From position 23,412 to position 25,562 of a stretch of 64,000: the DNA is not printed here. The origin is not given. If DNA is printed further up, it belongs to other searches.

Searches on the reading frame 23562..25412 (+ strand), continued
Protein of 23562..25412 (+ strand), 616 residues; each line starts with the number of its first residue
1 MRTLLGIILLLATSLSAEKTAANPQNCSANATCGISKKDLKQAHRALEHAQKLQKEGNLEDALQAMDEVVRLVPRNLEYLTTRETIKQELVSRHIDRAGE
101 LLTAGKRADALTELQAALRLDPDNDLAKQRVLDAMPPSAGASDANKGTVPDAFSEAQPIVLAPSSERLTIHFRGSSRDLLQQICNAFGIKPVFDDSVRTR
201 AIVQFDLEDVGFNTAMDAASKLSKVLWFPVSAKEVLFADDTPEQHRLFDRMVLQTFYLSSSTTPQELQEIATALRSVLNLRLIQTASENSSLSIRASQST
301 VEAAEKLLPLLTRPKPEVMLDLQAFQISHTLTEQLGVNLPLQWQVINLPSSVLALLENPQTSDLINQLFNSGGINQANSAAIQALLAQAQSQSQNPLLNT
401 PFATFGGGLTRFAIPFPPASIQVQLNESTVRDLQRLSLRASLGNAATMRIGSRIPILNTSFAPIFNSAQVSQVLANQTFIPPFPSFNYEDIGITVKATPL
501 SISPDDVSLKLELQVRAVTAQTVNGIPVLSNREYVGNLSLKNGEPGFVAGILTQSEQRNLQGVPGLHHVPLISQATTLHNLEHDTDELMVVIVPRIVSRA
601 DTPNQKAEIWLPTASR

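Call 10: find_encoding_contigs(protein=P0080, flank=10000, max_places=2)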
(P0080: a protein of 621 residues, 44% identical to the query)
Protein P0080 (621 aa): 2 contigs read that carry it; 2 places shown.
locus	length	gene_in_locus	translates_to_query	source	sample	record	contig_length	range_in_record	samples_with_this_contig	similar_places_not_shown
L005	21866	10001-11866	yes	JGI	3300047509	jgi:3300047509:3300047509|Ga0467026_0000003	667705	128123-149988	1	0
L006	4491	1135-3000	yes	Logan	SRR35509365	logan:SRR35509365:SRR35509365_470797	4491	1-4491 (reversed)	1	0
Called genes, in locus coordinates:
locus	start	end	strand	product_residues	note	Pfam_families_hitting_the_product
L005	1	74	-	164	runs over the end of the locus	PF11645:PDDEXK_5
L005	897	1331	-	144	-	PF00145:DNA_methylase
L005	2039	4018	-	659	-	PF13589:HATPase_c_3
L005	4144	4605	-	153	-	PF13183:Fer4_8 (faint), PF13534:Fer4_17 (faint), PF12797:Fer4_2 (faint), PF13237:Fer4_10 (weak), PF14697:Fer4_21, PF12838:Fer4_7, PF13187:Fer4_9, PF00037:Fer4, +3 more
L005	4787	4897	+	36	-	-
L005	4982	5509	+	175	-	PF00383:dCMP_cyt_deam_1, PF14437:MafB19-deam, PF14439:Bd3614-deam (weak)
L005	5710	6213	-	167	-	PF12867:DinB_2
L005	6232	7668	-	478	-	PF04916:Phospholip_B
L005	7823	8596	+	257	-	PF00106:adh_short, PF08659:KR, PF13561:adh_short_C2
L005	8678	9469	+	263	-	PF00149:Metallophos, PF13277:YmdB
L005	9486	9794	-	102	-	-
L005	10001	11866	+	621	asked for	PF00515:TPR_1 (faint), PF07719:TPR_2 (faint), PF00263:Secretin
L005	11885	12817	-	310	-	PF10411:DsbC_N (weak), PF13462:Thioredoxin_4, PF01323:DSBA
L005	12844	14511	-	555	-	PF00795:CN_hydrolase, PF02540:NAD_synthase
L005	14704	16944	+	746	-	PF00933:Glyco_hydro_3, PF01915:Glyco_hydro_3_C, PF14310:Fn3-like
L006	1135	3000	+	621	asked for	PF00515:TPR_1 (faint), PF07719:TPR_2 (faint), PF00263:Secretin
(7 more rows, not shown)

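Call 19: search_solved_structures(query=window:23562-25412:+, max_evalue=0.01, show_alignments=2)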
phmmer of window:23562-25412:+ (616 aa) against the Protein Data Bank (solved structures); distinct sequences matched with E-value up to 0.01: 13.
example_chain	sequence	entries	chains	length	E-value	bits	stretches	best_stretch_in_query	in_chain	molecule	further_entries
8jvb_A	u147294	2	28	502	9.6e-06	27.4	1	481-604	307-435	Type II and III secretion system protein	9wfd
5wq7_A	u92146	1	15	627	4e-05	25.4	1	482-601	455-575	Putative type II secretion system protein D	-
6ve2_A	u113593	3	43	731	5.5e-05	24.9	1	481-598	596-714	Fimbrial assembly protein PilQ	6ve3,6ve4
9x0w_A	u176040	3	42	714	5.6e-05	24.9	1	481-598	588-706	Fimbrial assembly protein PilQ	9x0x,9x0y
8co1_Q1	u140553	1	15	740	7.4e-05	24.5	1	488-597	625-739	Probable type IV piliation system protein DR_0774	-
5wln_G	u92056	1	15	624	8.8e-05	24.2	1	480-598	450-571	Type II secretion system protein D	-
2y4t_A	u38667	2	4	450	0.00019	23.2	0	91-131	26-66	DNAJ HOMOLOG SUBFAMILY C MEMBER 3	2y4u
3ieg_A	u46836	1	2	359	0.0005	21.8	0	91-131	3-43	DnaJ homolog subfamily C member 3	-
8odn_A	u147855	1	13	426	0.0015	20.2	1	485-599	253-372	RcpA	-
9k8v_A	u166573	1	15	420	0.0019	19.9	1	281-599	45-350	General secretion pathway protein D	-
5wq9_A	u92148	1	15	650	0.0038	18.8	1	281-599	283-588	Type II secretion system protein D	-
5wq8_A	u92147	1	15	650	0.0047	18.5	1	281-599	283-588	Type II secretion system protein D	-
6i1y_A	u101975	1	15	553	0.0097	17.5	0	478-599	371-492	General secretion pathway protein GspD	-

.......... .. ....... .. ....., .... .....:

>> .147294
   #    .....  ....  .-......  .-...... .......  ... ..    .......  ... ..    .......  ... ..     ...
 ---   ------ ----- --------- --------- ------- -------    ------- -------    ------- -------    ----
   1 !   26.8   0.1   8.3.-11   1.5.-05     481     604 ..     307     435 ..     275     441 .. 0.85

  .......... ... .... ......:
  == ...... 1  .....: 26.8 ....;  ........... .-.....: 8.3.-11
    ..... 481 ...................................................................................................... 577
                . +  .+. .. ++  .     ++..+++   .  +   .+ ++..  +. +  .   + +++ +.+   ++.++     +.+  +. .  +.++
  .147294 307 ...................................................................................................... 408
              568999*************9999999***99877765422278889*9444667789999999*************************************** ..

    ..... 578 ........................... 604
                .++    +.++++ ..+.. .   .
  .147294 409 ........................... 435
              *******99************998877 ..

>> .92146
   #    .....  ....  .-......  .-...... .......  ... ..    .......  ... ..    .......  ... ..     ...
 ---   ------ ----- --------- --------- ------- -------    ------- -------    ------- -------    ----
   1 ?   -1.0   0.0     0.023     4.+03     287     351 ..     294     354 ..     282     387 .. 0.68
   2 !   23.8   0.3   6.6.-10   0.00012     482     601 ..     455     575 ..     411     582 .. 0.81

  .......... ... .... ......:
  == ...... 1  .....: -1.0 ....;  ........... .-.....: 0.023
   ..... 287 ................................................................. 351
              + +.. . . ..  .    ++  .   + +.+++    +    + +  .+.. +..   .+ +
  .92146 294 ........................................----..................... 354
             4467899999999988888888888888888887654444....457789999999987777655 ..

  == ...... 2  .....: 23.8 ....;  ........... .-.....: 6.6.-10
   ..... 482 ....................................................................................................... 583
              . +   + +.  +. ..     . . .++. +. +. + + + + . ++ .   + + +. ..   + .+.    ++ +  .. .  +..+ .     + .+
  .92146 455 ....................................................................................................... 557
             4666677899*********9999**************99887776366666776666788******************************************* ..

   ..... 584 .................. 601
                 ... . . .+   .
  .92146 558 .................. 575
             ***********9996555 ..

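Call 22: find_related_loci(query=A2, collection=genome_contigs, flank=10000)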
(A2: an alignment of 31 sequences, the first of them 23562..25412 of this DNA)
Query A2 (616 aa) in genome_contigs; peptide patterns used: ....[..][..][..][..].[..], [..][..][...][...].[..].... (x = any residue, [..] = any of these).
600 stretches matched a pattern (row limit reached: there are more); 580 encode a relative of the query (tblastn E <= 1e-3); the best 80 are kept; 80 distinct loci.
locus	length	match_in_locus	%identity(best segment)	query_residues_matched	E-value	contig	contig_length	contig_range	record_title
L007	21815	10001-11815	45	1-611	3e-173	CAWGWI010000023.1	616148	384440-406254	MAG: Terriglobia bacterium isolate MFD04428.bin.2.2 genome assembly, contig: contig_4992, whole genome shotgun sequence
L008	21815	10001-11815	45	1-611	4e-169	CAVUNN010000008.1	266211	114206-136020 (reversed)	MAG: Terriglobia bacterium isolate MFD02579.bin.1.29 genome assembly, contig: contig_8623, whole genome shotgun sequence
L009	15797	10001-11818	44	4-611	1e-167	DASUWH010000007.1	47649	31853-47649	MAG TPA_asm: Terriglobales bacterium isolate SMAG_U1838 k141_1074941, whole genome shotgun sequence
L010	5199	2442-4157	45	32-611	2e-170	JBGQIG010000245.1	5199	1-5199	MAG: Terriglobia bacterium isolate OBJ2_061818_070_54 k141_1874510_length_5199_cov_15.8420, whole genome shotgun sequenc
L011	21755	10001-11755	45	21-611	3e-165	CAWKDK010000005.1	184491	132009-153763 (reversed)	MAG: Terriglobia bacterium isolate MFD05521.bin.1.156 genome assembly, contig: contig_133117, whole genome shotgun seque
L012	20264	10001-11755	44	22-611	3e-164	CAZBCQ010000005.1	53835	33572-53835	MAG TPA_asm: uncultured Terriglobales bacterium isolate SRP272529_co2_229 genome assembly, contig: NODE_799_length_53835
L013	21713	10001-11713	45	33-611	1e-162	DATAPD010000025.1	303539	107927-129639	MAG TPA_asm: Terriglobales bacterium isolate SMAG_U7062 k141_73022, whole genome shotgun sequence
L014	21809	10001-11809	43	7-611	4e-162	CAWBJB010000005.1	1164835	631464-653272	MAG: Terriglobia bacterium isolate MFD05513.bin.2.111 genome assembly, contig: contig_15587, whole genome shotgun sequen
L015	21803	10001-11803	44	9-611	5e-162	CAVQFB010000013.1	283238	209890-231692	MAG: uncultured Acidobacteriota bacterium isolate MFD05705.bin.1.83 genome assembly, contig: contig_64957, whole genome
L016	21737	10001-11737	43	25-611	1e-161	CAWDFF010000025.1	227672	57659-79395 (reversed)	MAG: Terriglobia bacterium isolate MFD06085.bin.1.22 genome assembly, contig: contig_46127, whole genome shotgun sequenc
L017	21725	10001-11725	44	29-611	1e-161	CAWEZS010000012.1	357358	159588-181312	MAG: Terriglobia bacterium isolate MFD06085.bin.1.35 genome assembly, contig: contig_39566, whole genome shotgun sequenc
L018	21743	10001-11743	43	27-611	1e-161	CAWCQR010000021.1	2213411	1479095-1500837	MAG: Terriglobia bacterium isolate MFD09368.bin.1.27 genome assembly, contig: contig_8748, whole genome shotgun sequence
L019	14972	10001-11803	43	5-611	2e-161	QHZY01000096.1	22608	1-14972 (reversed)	MAG: Acidobacteria bacterium isolate gp1 AA143 14_0929_09_20cm_scaffold_2395_curated, whole genome shotgun sequence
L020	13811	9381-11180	44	7-611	8e-161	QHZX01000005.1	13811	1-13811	MAG: Acidobacteria bacterium isolate gp1 AA144 14_1009_05_20cm_scaffold_25701_curated, whole genome shotgun sequence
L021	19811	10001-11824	43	5-611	6e-161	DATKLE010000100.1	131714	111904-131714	MAG TPA_asm: Terriglobales bacterium isolate SMAG_U14677 k141_3630747, whole genome shotgun sequence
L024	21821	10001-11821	43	3-612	2e-160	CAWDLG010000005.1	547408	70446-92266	MAG: Terriglobales bacterium isolate MFD04944.bin.1.147 genome assembly, contig: contig_54388, whole genome shotgun sequ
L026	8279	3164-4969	43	1-612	5e-160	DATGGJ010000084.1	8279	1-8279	MAG TPA_asm: Terriglobales bacterium isolate SMAG_U9751 k141_566074, whole genome shotgun sequence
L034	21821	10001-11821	44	1-598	1e-158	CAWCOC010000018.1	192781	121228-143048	MAG: Terriglobia bacterium isolate MFD04944.bin.1.270 genome assembly, contig: contig_81533, whole genome shotgun sequen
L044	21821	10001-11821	43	1-611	3e-157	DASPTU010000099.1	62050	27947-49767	MAG TPA_asm: Terriglobales bacterium isolate SMAG_U12285 k141_742619, whole genome shotgun sequence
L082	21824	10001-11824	43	4-611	1e-153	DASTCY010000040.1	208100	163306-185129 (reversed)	MAG TPA_asm: Candidatus Sulfotelmatobacter sp. isolate SMAG_U805 k141_1651464, whole genome shotgun sequence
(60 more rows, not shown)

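Call 47: predict_structure(alignment_id=A2)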
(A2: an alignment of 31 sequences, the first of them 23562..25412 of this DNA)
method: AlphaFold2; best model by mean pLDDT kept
length: 616 residues; sequences in the alignment: 31
mean_pLDDT: 64.8   pTM: 0.36
mean pLDDT of the five models: 64.8, 64.2, 62.2, 62.0, 60.2
residues with pLDDT >= 90: 111; 70-90: 167; 50-70: 147; < 50: 191
segments of 3 or more residues with pLDDT < 50: 15-20, 22-26, 138-149, 151-157, 356-428, 458-467, 472-474, 477-486, 523-526, 554-584, 599-616
pLDDT, mean of each block of 10 residues (from residue 1): 65 50 49 78 92 93 94 87 92 93 87 93 88 63 43 52 89 93 93 87 91 92 87 86 74 68 71 80 73 76 75 63 68 58 51 46 37 31 34 31 28 28 36 63 70 54 44 48 49 74 72 68 52 72 67 45 42 40 54 62 34 32
secondary structure, 60 per line:
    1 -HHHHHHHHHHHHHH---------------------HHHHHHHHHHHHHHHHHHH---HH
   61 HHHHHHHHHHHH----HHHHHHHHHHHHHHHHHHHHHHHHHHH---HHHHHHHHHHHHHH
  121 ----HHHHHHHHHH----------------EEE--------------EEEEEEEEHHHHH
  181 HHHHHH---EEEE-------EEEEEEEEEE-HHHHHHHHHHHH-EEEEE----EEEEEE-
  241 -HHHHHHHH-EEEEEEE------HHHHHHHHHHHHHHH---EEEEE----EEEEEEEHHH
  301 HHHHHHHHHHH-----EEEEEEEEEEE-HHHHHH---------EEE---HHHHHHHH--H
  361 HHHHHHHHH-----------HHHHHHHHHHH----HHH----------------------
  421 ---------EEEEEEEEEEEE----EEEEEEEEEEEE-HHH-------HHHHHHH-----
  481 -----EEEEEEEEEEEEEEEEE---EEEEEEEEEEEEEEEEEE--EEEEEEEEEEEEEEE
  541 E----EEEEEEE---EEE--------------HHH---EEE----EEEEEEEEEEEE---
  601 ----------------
elements in order: H2-15 H37-55 H59-72 H77-103 H107-120 H125-134 E151-153 E168-175 H176-186 E190-193 E201-210 H212-223 E225-229 E234-239 H242-249 E251-257 H264-278 E282-286 E291-297 H298-311 E317-327 H329-334 E344-346 H350-357 H360-369 H381-391 E430-441 E446-457 H469-475 E486-502 E506-523 E526-541 E546-552 E556-558 E579-581 E586-597

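Call 49: fold_search(model_id=the predicted structure, library=pdb)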
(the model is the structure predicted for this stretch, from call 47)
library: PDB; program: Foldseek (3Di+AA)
matches with E <= 10: 1053; with E <= 0.001: 45
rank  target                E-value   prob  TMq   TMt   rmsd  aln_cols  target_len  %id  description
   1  6w6m_A                1.0e-14  1.00  0.23  0.32  28.5       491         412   16  Single particle cryoEM structure of V. cholerae Type IV competence pilus secretin PilQ (released 2020-10-14)
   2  5wq7_A                1.5e-13  1.00  0.23  0.29  32.1       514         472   14  CryoEM structure of type II secretion system secretin GspD in E.coli K12 (released 2016-12-28)
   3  9k8v_A                2.8e-13  1.00  0.23  0.35  23.5       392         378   14  Cryo-EM structure of the Type II secretion system protein from Vibrio cholerae (released 2025-10-29)
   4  9u5s_A                3.5e-13  1.00  0.23  0.29  25.4       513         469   12  The structure of the BfpBG complex in the T4bP system (released 2025-11-05)
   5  5wq8_A                4.6e-13  1.00  0.23  0.28  32.5       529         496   12  CryoEM structure of type II secretion system secretin GspD in Vibrio cholerae (released 2016-12-28)
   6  6hcg_A                5.7e-13  1.00  0.17  0.18  48.0       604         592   12  Klebsiella pneumoniae type II secretion system outer membrane complex. PulD, PulS and PulC HR domain. (released 2019-11-27)
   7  5wq9_A                6.3e-13  1.00  0.22  0.26  32.9       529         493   12  CryoEM structure of type II secretion system secretin GspD G453A mutant in Vibrio cholerae (released 2016-12-28)
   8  6i1x_A                8.8e-13  1.00  0.23  0.28  24.2       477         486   16  Aeromonas hydrophila ExeD (released 2019-04-10)
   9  5zdh_A                2.8e-12  1.00  0.23  0.28  23.7       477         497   14  CryoEM structure of ETEC Pilotin-Secretin AspS-GspD complex (released 2018-04-18)
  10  8co1_A1               2.8e-12  1.00  0.22  0.22  27.9       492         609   15  Type II Secretion System (released 2024-04-10)
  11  5wln_A                7.0e-12  1.00  0.24  0.34  25.4       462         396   16  Cryo-EM structure of the T2SS secretin XcpQ from Pseudomonas aeruginosa (released 2017-10-25)
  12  5w68_A                9.8e-12  1.00  0.24  0.38  21.9       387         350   15  Type II secretin from Enteropathogenic Escherichia coli - GspD (released 2017-11-15)
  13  6q14_A                1.6e-11  1.00  0.22  0.27  35.1       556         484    9  Structure of the Salmonella SPI-1 injectisome NC-base (released 2019-10-23)
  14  6ve2_A                3.4e-11  1.00  0.23  0.40  22.6       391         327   14  Tetradecameric PilQ bound by TsaP heptamer from Pseudomonas aeruginosa (released 2020-12-23)
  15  5tcr_A                4.5e-11  1.00  0.23  0.29  32.3       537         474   11  Atomic model of the Salmonella SPI-1 type III secretion injectisome basal body proteins InvG, PrgH, and PrgK (released 2016-12-21)
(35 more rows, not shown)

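Call 53: search_solved_structures(query=A2, max_evalue=0.001)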
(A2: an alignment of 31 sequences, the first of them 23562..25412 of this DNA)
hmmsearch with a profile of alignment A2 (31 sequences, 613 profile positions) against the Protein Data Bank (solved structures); distinct sequences matched with E-value up to 0.001: 49.
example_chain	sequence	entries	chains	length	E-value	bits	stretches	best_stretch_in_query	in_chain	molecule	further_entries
9qhb_A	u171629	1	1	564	1e-25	93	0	103-143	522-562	Engineered tetratricopeptide repeat protein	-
5wln_G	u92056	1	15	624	1.9e-19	72.3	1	481-600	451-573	Type II secretion system protein D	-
8co1_Q1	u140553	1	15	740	3.1e-18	68.3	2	492-597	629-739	Probable type IV piliation system protein DR_0774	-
3jc8_Qa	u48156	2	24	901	5e-18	67.6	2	493-601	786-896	PilQ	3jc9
8jvb_A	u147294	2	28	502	5.7e-18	67.4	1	480-601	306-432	Type II and III secretion system protein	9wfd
5w68_A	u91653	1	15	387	6.1e-18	67.4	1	280-601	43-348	Putative type II secretion protein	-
9x0w_A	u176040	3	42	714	8.2e-18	66.9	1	485-600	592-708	Fimbrial assembly protein PilQ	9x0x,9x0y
6ve2_A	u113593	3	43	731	8.2e-18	66.9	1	485-600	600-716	Fimbrial assembly protein PilQ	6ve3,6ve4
9k8v_A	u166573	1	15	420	1.1e-17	66.5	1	478-600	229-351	General secretion pathway protein D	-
5zdh_A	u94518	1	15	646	2.8e-17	65.2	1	280-601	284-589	Type II secretion system protein D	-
5wq8_A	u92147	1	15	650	3.9e-17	64.7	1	478-600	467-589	Type II secretion system protein D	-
5wq9_A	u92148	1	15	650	5.3e-17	64.2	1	476-600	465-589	Type II secretion system protein D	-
6i1y_A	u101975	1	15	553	3.7e-16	61.5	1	479-602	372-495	General secretion pathway protein GspD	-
5wq7_A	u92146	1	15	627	5.7e-16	60.8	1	483-600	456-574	Putative type II secretion system protein D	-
8bu0_A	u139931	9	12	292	7.7e-16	60.4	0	103-143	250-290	Consensus tetratricopeptide repeat protein | Crystal structure of an 8-repeat consensus TPR superhelix with Zinc. | Monomer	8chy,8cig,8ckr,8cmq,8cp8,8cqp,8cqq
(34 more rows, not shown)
